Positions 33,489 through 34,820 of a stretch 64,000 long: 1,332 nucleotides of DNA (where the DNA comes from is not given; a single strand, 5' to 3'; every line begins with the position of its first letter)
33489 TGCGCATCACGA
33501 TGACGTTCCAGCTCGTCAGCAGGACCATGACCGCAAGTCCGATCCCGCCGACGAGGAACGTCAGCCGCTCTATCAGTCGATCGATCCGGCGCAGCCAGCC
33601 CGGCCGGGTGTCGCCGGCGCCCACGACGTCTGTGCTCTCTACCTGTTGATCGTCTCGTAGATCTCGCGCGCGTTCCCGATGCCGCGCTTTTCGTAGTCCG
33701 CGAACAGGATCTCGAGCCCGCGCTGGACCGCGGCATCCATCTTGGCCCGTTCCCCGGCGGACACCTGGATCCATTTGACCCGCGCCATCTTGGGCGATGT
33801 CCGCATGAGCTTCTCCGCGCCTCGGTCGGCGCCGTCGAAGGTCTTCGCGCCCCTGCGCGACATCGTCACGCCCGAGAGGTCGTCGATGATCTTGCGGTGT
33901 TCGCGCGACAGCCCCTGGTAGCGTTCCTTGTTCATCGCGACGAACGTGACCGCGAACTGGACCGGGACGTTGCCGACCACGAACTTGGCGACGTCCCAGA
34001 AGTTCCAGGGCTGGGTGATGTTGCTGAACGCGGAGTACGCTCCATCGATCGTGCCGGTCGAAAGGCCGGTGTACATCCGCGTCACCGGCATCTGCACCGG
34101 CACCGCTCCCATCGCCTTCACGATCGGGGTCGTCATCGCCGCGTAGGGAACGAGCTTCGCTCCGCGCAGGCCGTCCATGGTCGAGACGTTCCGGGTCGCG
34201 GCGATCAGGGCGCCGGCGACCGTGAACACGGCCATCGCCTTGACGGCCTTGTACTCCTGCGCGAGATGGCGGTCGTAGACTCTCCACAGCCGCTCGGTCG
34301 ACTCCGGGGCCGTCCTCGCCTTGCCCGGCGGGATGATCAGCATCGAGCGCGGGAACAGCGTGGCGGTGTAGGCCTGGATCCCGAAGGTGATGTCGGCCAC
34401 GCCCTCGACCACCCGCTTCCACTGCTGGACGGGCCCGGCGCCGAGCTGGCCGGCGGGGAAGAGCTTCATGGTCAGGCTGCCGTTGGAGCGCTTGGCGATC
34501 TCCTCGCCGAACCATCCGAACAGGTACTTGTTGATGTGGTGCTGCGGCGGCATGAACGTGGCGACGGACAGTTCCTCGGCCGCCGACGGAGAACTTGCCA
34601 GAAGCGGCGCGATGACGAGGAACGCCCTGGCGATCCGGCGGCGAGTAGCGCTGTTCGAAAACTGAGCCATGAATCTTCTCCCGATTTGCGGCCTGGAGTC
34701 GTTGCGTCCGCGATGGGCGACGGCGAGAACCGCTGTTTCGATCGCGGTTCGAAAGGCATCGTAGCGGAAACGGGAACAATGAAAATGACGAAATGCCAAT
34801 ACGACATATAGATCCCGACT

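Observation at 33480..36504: Diverged tandem duplication of a dctQ5'-dctP-lysR3' unit, giving two DctP binding proteins and two pseudogene fragments.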

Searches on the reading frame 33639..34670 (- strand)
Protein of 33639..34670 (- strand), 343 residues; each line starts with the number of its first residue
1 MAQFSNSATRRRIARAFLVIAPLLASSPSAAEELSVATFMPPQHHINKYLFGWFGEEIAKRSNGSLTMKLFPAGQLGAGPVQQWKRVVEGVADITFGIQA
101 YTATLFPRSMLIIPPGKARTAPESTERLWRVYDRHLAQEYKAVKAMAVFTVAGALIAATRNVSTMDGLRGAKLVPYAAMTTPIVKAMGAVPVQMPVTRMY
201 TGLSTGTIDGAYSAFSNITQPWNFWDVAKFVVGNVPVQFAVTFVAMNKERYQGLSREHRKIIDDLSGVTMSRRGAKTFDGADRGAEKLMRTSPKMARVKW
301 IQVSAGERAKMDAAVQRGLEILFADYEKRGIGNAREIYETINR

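Call 6: search_protein_families(library=pfam, proteins=[window:33639-34670:-])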
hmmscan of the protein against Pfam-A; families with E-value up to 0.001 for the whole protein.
window:33639-34670:- (343 aa): 1 family
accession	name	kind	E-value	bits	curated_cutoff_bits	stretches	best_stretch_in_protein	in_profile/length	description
PF03480.18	DctP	-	9.1e-27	94.5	23.4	1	39-317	4-277/286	Bacterial extracellular solute-binding protein, family 7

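Call 7: search_solved_structures(query=window:33639-34670:-, max_evalue=0.001, show_alignments=2)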
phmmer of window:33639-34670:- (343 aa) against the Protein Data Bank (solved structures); distinct sequences matched with E-value up to 0.001: 72 (the best 60 are shown).
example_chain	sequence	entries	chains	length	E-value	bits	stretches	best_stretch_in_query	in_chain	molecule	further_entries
5im2_A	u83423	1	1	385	3.8e-28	102.2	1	14-273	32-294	Twin-arginine translocation pathway signal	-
5iga_A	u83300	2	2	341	3.2e-27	99.1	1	38-321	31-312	TRAP TRANSPORTER SOLUTE BINDING PROTEIN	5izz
5i5p_A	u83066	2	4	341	3.4e-27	99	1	38-320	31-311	TRAP TRANSPORTER SOLUTE BINDING PROTEIN | TRAP solute Binding Protein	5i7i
7nr2_AAA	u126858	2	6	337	1.6e-23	87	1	34-289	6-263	TRAP dicarboxylate transporter, DctP subunit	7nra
4p56_A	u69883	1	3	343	1.1e-22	84.2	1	30-291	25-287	Putative extracellular solute-binding protein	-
7nsw_AAA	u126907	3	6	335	2.5e-21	79.7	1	36-333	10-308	TRAP dicarboxylate transporter-DctP subunit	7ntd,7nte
7nrr_AAA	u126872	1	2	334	2.6e-21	79.7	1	37-333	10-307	TRAP dicarboxylate transporter-DctP subunit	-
4n6d_A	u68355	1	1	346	5.6e-21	78.6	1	15-267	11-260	TRAP dicarboxylate transporter-DctP subunit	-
4nap_A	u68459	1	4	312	1.2e-14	57.8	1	53-268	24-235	Extracellular solute-binding protein, family 7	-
4pgn_A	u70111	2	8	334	1.4e-14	57.6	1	52-268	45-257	Extracellular solute-binding protein, family 7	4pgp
4mmp_A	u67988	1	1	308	2.1e-13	53.7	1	51-265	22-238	Sialic Acid Binding Protein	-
4mnp_A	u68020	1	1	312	2.6e-13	53.4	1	53-233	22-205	N-acetylneuraminate-binding protein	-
4o8m_A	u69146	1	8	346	1.6e-12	50.8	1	18-288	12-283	TRAP dicarboxylate transporter, DctP subunit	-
2xwk_A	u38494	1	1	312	1.2e-11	47.9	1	52-266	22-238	SIALIC ACID-BINDING PERIPLASMIC PROTEIN SIAP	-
2xwi_A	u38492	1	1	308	1.4e-11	47.7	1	52-266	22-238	SIALIC ACID-BINDING PERIPLASMIC PROTEIN SIAP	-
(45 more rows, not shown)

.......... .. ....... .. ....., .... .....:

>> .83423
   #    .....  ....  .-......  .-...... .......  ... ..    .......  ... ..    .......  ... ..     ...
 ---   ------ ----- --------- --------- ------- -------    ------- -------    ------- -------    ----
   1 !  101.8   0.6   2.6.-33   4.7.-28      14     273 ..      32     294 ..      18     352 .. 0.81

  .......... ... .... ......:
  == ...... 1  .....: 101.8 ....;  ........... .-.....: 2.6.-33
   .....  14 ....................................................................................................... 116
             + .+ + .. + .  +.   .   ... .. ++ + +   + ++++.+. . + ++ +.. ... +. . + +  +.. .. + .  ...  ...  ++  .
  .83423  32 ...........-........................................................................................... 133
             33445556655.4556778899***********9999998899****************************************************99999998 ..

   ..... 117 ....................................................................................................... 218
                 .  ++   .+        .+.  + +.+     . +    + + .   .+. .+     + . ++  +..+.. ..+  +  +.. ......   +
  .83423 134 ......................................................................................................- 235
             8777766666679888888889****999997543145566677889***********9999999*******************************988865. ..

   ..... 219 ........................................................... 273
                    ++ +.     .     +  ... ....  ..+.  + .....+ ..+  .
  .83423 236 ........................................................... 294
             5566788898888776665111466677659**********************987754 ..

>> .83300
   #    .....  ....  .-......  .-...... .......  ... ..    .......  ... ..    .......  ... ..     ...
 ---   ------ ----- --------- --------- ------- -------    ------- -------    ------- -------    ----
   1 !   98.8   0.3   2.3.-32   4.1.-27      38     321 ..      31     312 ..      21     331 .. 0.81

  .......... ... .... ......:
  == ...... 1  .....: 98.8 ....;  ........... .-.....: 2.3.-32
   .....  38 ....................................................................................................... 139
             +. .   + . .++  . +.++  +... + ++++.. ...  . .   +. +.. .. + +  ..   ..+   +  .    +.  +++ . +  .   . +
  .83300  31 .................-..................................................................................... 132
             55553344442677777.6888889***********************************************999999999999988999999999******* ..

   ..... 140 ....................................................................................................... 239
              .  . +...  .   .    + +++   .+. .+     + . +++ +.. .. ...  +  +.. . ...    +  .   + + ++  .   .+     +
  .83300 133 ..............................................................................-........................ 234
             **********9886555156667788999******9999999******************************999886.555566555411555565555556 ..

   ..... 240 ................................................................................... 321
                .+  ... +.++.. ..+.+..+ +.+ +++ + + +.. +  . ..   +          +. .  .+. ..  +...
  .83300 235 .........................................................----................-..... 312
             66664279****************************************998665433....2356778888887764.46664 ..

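Call 8: find_related_loci(query=window:33639-34670:-, collection=genome_contigs, flank=6000)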
Query window:33639-34670:- (343 aa) in genome_contigs; peptide patterns used: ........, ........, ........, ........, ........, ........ (x = any residue, [..] = any of these).
59 stretches matched a pattern; 37 encode a relative of the query (tblastn E <= 1e-3); 36 distinct loci.
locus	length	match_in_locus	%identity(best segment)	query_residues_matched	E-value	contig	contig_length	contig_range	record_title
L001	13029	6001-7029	85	1-343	0e+0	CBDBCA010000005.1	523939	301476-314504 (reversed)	MAG: Alphaproteobacteria bacterium isolate 48c0c1bc-ee5b-4fda-b559-4fcb29a961b4 genome assembly, contig: contig_5, whole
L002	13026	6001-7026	86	1-342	0e+0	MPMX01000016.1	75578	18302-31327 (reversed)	MAG: Rhodospirillaceae bacterium bin65 NODE_595_length_75578_cov_18.2946_ID_1189, whole genome shotgun sequence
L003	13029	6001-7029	84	1-343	0e+0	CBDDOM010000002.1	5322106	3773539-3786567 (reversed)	MAG: Alphaproteobacteria bacterium isolate 78d396fd-9330-4943-9dc2-f94f35060de0 genome assembly, contig: contig_2, whole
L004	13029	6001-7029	85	1-343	0e+0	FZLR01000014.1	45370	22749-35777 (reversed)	Rhodospirillaceae bacterium Spongia_Bin9 genome assembly, contig: NODE_14_length_45370_cov_6.42271, whole genome shotgun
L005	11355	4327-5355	83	1-343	0e+0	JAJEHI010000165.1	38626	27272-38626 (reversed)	MAG: Defluviicoccus sp. isolate p16x60bins.37 k141_750172, whole genome shotgun sequence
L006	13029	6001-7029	83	1-343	0e+0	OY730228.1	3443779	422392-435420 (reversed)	MAG: Alphaproteobacteria bacterium isolate 64c7ca25-a9be-4dae-95e9-b727d493ec1e genome assembly, chromosome: 1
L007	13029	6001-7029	84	1-343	0e+0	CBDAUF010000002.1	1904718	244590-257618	MAG: Alphaproteobacteria bacterium isolate da7f95fe-6377-4274-8bb6-9737539f4857 genome assembly, contig: contig_2, whole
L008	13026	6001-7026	82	1-342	0e+0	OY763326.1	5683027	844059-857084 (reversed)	MAG: Alphaproteobacteria bacterium isolate a2cc6ff1-66e2-439d-8a67-f3e3a687b116 genome assembly, chromosome: 1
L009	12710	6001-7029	78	1-343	0e+0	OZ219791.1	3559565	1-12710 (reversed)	MAG: Alphaproteobacteria bacterium isolate 4aa964e7-24f9-441d-afed-b3d47d4a9029 genome assembly, chromosome: 2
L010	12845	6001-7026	82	1-342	0e+0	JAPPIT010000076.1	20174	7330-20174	MAG: Defluviicoccus sp. isolate RHO2_bin_2 NODE_3508_length_20174_cov_54.818629, whole genome shotgun sequence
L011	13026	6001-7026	82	1-342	0e+0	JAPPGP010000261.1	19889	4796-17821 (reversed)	MAG: Defluviicoccus sp. isolate RHO1_bin_59 NODE_4289_length_19889_cov_32.900071, whole genome shotgun sequence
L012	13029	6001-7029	82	1-343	0e+0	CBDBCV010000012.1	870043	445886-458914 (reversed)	MAG: Alphaproteobacteria bacterium isolate 0a395d48-fa07-49d0-ad8e-9481763700a5 genome assembly, contig: contig_12, whol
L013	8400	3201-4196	70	11-343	2e-165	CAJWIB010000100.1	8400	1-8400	MAG TPA_asm: uncultured Rhodospirillaceae bacterium isolate ERR598946_bin.11_MetaBAT_v2.12.1_MAG genome assembly, contig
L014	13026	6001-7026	71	3-343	5e-163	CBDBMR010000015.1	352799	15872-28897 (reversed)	MAG: Rhodospirillales bacterium isolate e27e2cbc-abdb-4762-b094-4e72ea50ec95 genome assembly, contig: contig_15, whole g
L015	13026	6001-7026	70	3-343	4e-161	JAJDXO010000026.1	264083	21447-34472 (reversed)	MAG: Rhodospirillales bacterium isolate jk18x27bins.37 k141_433742, whole genome shotgun sequence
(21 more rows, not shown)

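Call 9: find_encoding_contigs(protein=window:33639-34670:-, flank=5000, max_places=6)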
Protein window:33639-34670:- (343 aa): no gene with exactly this product is on record in the collection.

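Call 14: find_homologous_proteins(query=window:33639-34670:-, max_evalue=1e-20)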
Query window:33639-34670:- (343 aa): 922 proteins with E <= 1e-20 among 8000 candidates; the best 120 are listed.
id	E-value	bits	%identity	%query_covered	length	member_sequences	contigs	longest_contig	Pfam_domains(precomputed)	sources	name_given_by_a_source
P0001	8.6e-209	711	92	100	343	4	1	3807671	PF03480.19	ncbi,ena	-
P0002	4.1e-194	662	86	100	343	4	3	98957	PF03480.19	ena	-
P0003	1.4e-193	661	85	100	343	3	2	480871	PF03480.19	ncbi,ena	-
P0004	5.8e-193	659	86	100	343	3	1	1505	PF03480.19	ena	-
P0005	1.7e-192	657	86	100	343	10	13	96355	PF03480.19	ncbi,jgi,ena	-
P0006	1.3e-189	648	84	100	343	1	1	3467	PF03480.19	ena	-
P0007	1.7e-188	644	83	100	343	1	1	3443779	PF03480.19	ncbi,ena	-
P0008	4.0e-187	639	82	100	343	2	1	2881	PF03480.19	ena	-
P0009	2.5e-186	637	82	100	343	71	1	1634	PF03480.19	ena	-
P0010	4.2e-183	626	81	100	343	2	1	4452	PF03480.19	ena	-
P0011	2.3e-179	614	79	100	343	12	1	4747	PF03480.19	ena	-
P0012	2.1e-175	601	78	100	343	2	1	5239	PF03480.19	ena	-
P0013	4.7e-174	596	86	89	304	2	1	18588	PF03480.19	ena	-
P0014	7.0e-173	593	76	100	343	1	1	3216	PF03480.19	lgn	-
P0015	1.9e-172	591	76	100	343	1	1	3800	PF03480.19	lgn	-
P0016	7.5e-167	573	76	95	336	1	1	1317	PF03480.19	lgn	-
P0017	1.2e-164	566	73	97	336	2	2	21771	PF03480.19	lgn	-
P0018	2.3e-164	565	75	95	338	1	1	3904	PF03480.19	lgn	-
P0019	7.1e-163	560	74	95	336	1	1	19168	PF03480.19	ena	-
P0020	2.8e-161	554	74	95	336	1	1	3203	PF03480.19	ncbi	-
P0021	5.0e-161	554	75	92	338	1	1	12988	PF03480.19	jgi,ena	jgi:TRAP-type transport system periplasmic protein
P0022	1.2e-159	549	73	92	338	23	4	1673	PF03480.19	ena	-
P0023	8.3e-159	546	74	94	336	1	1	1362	PF03480.19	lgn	-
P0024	1.1e-158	546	74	94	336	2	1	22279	PF03480.19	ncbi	-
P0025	1.2e-158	546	72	96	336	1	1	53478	PF03480.19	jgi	-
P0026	1.5e-158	546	73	94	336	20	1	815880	PF03480.19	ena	-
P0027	3.6e-157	541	73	94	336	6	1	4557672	PF03480.19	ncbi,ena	-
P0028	1.1e-155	536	70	97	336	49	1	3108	PF03480.19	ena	-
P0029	9.4e-151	520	71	94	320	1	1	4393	PF03480.19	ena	-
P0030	8.0e-145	500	69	92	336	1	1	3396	PF03480.19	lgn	-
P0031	4.6e-144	498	68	95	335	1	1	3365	PF03480.19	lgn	-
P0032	1.1e-142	493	67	97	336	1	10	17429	PF03480.19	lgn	-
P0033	4.5e-142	491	69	93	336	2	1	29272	PF03480.19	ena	-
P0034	7.7e-142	491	68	93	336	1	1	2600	PF03480.19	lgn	-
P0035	1.2e-141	490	67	97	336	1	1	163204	PF03480.19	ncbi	-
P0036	1.7e-141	489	67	94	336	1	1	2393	PF03480.19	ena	-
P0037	4.6e-141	488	68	92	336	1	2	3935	PF03480.19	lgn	-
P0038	1.2e-140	487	65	97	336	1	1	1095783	PF03480.19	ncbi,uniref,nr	ncbi:TRAP transporter substrate-binding protein [Tropicibacter sp. Alg240-R139]|uniref:TRAP transpor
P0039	1.2e-140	487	70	91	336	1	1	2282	PF03480.19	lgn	-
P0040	1.4e-140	486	69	91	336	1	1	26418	PF03480.19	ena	-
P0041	1.6e-140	486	67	97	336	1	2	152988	PF03480.19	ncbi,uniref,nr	ncbi:TRAP transporter substrate-binding protein [Ruegeria arenilitoris]|uniref:TRAP transporter subs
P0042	1.7e-140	486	66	97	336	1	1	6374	PF03480.19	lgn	-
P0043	2.6e-140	486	68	92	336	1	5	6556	PF03480.19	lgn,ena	-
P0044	3.3e-140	485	67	97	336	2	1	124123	PF03480.19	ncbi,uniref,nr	ncbi:TRAP transporter substrate-binding protein [Ruegeria arenilitoris]|uniref:TRAP transporter subs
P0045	4.2e-140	485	65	99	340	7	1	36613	PF03480.19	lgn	-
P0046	6.6e-140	484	68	91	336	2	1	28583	PF03480.19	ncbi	-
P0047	9.0e-140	484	69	91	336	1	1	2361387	PF03480.19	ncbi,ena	-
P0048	9.2e-140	484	64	97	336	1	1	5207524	PF03480.19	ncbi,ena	-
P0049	9.4e-140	484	67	93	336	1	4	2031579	PF03480.19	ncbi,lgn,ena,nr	ncbi:MAG: hypothetical protein GKR97_19650 [Rhizobiaceae bacterium]|nr:hypothetical protein [Rhizobi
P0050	2.5e-139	482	66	97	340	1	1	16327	PF03480.19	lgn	-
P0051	3.0e-139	482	68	92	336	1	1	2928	PF03480.19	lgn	-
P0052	3.6e-139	482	66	94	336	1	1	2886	PF03480.19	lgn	-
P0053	4.3e-139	482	68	92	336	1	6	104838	PF03480.19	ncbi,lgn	ncbi:MAG: TRAP transporter substrate-binding protein [Cognatishimia activa]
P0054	4.5e-139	481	68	92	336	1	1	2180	PF03480.19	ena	-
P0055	4.7e-139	481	68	92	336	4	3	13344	PF03480.19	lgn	-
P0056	5.5e-139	481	67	92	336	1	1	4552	PF03480.19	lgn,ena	-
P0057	5.8e-139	481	68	91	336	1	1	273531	PF03480.19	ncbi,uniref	ncbi:TRAP transporter substrate-binding protein [Shimia sp.]|uniref:TRAP transporter substrate-bindi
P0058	8.2e-139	481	67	92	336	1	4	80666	PF03480.19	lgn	-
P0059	8.4e-139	481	68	92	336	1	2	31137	PF03480.19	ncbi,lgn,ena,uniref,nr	ncbi:TRAP transporter substrate-binding protein [Cognatishimia sp.]|uniref:TRAP transporter substrat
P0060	1.1e-138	480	67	92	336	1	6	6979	PF03480.19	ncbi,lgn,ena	-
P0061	1.1e-138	480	67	92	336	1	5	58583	PF03480.19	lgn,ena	-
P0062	1.2e-138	480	68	92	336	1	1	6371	PF03480.19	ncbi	-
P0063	1.5e-138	480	66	92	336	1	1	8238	PF03480.19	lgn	-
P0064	1.8e-138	479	67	92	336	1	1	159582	PF03480.19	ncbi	-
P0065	2.6e-138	479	67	92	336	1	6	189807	PF03480.19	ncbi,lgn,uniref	ncbi:TRAP transporter substrate-binding protein [Cognatishimia sp. D5M38]|uniref:TRAP transporter su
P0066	2.8e-138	479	67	93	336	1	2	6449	PF03480.19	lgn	-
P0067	3.0e-138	479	66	92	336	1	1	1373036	PF03480.19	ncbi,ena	-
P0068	3.2e-138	479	68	92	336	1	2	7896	PF03480.19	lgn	-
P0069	3.5e-138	479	68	92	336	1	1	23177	PF03480.19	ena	-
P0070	6.6e-138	478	67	93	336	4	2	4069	PF03480.19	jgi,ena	-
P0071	7.8e-138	477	64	97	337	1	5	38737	PF03480.19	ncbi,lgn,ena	-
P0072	8.4e-138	477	67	93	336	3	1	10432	PF03480.19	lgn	-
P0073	1.3e-137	477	68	91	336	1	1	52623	PF03480.19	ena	-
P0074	1.4e-137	477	66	91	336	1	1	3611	PF03480.19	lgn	-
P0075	1.7e-137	476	64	97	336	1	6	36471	PF03480.19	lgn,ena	-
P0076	1.9e-137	476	65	97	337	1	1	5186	PF03480.19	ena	-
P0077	2.2e-137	476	65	98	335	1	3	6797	PF03480.19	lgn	-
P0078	2.7e-137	476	66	96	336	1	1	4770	PF03480.19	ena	-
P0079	3.2e-137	475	64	97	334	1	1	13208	PF03480.19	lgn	-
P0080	3.3e-137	475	67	92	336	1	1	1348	PF03480.19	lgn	-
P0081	4.0e-137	475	65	98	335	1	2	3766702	PF03480.19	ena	-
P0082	4.3e-137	475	64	97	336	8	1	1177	PF03480.19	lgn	-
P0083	5.1e-137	475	64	98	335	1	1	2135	PF03480.19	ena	-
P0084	6.7e-137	474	65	98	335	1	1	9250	PF03480.19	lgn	-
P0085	7.0e-137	474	66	91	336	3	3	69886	PF03480.19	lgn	-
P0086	7.1e-137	474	67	92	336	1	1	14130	PF03480.19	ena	-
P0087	7.4e-137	474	67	92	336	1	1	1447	PF03480.19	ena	-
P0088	7.7e-137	474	65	93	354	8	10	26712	PF03480.19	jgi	jgi:TRAP-type C4-dicarboxylate transport system substrate-binding protein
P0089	7.9e-137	474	67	91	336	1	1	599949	PF03480.19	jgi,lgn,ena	-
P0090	1.0e-136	474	66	93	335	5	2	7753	PF03480.19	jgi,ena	jgi:TRAP-type C4-dicarboxylate transport system substrate-binding protein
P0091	1.0e-136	474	65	98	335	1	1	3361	PF03480.19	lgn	-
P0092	1.1e-136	474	66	95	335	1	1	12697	PF03480.19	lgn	-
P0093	1.1e-136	474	65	98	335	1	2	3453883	PF03480.19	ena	-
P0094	1.2e-136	474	66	98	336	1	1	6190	PF03480.19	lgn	-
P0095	1.3e-136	473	65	98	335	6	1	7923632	PF03480.19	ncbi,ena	-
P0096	1.3e-136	473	66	92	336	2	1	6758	PF03480.19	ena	-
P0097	1.5e-136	473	65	94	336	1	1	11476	PF03480.19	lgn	-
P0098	2.0e-136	473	66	92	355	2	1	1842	PF03480.19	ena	-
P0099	2.1e-136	473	65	95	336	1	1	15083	PF03480.19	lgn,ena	-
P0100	2.2e-136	473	65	95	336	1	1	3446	PF03480.19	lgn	-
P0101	2.6e-136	472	67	91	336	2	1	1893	PF03480.19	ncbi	-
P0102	2.7e-136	472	66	92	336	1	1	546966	PF03480.19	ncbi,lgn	-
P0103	3.5e-136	472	64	98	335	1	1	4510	PF03480.19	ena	-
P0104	3.8e-136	472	67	93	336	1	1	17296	PF03480.19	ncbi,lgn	ncbi:MAG: TRAP transporter substrate-binding protein [Leisingera sp.]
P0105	4.4e-136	472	65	95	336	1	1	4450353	PF03480.19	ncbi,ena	-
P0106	6.3e-136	471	64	96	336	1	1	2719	PF03480.19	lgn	-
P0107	6.4e-136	471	64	98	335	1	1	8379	PF03480.19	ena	-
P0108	8.0e-136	471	66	92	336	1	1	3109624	PF03480.19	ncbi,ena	-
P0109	1.1e-135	470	66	91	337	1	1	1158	PF03480.19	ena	-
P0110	1.1e-135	470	64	98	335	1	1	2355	PF03480.19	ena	-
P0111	1.3e-135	470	64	97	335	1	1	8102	PF03480.19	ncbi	-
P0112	1.6e-135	470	64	97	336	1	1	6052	PF03480.19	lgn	-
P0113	2.4e-135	469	65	98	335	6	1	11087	PF03480.19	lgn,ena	-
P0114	2.6e-135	469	64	98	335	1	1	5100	PF03480.19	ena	-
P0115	2.8e-135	469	63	97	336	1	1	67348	PF03480.19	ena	-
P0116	3.4e-135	469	64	96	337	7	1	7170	PF03480.19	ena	-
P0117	3.6e-135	469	65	98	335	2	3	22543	PF03480.19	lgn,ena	-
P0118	4.5e-135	468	63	97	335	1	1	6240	PF03480.19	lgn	-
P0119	5.5e-135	468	63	97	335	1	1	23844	PF03480.19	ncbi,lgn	ncbi:MAG: TRAP transporter substrate-binding protein [Pseudomonadota bacterium]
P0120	5.9e-135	468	66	92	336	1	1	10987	PF03480.19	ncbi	ncbi:MAG: TRAP transporter substrate-binding protein [Paracoccaceae bacterium]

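Call 18: find_encoding_contigs(protein=P0001, flank=6000, max_places=6)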
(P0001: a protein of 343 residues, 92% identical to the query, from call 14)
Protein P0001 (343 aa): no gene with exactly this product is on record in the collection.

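Call 19: find_encoding_contigs(protein=P0123, flank=6000, max_places=6)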
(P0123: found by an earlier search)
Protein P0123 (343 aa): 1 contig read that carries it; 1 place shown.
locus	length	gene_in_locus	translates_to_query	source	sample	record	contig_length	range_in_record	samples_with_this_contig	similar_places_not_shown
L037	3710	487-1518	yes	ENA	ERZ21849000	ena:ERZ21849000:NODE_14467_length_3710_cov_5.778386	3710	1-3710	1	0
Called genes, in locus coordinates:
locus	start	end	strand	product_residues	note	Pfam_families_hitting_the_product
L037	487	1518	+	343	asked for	PF03480:DctP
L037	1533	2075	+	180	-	PF04290:DctQ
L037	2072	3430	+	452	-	PF06808:DctM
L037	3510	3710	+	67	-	?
